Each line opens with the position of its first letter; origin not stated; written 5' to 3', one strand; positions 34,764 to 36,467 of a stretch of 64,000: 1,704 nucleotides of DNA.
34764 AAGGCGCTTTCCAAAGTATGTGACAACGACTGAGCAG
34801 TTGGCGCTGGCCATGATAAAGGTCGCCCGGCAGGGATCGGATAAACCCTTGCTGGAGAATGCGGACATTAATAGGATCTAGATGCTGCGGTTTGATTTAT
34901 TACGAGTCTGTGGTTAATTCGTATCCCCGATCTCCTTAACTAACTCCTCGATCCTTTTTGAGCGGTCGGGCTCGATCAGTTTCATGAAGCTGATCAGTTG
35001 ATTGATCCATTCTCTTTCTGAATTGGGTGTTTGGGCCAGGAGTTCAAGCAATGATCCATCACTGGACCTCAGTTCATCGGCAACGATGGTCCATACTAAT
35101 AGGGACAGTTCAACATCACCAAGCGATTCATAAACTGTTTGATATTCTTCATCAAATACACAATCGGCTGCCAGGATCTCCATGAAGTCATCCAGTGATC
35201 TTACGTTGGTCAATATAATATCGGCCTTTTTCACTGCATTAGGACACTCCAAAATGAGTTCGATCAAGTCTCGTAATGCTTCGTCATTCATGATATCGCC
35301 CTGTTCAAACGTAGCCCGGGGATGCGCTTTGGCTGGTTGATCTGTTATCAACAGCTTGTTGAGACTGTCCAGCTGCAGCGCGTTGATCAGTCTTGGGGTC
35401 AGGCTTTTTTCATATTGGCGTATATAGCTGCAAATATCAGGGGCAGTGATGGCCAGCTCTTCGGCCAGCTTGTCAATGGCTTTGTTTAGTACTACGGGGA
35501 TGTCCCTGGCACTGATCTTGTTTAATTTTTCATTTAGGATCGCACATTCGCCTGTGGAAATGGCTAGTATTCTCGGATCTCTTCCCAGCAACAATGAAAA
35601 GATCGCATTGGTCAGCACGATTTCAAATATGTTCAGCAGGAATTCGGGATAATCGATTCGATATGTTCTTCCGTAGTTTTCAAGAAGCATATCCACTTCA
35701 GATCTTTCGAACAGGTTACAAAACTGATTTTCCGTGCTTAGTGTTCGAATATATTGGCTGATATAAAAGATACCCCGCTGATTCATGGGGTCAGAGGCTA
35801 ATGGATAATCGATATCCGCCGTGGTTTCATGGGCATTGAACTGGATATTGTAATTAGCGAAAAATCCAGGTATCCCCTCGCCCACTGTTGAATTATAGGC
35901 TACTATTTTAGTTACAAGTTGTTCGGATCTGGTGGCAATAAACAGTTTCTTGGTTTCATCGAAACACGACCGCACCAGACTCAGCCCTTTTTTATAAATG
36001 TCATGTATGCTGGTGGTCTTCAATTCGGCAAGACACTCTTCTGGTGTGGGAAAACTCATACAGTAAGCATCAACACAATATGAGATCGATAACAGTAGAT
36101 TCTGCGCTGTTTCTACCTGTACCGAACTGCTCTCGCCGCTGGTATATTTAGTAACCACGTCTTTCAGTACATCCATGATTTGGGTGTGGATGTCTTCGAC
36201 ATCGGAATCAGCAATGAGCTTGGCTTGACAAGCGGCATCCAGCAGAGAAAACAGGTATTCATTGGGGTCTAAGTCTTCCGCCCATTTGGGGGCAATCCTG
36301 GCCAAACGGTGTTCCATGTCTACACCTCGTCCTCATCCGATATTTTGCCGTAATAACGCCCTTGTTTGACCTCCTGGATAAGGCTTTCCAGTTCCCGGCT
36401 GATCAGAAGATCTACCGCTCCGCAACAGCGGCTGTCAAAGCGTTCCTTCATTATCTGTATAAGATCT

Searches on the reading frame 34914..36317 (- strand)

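Call 11: search_protein_families(library=ncbifam, proteins=[window:34914-36317:-], max_evalue=0.00001)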
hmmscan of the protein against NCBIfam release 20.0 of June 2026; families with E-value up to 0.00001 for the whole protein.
window:34914-36317:- (467 aa): 0 families

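Call 64: search_protein_families(library=pfam, proteins=[window:34914-36317:-], max_evalue=0.001)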
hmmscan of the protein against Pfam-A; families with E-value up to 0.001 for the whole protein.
window:34914-36317:- (467 aa): 1 family
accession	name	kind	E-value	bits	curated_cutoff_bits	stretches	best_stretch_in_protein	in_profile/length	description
PF19677.4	DUF6179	-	1.1e-86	290.9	25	1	50-325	1-272/272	Family of unknown function (DUF6179)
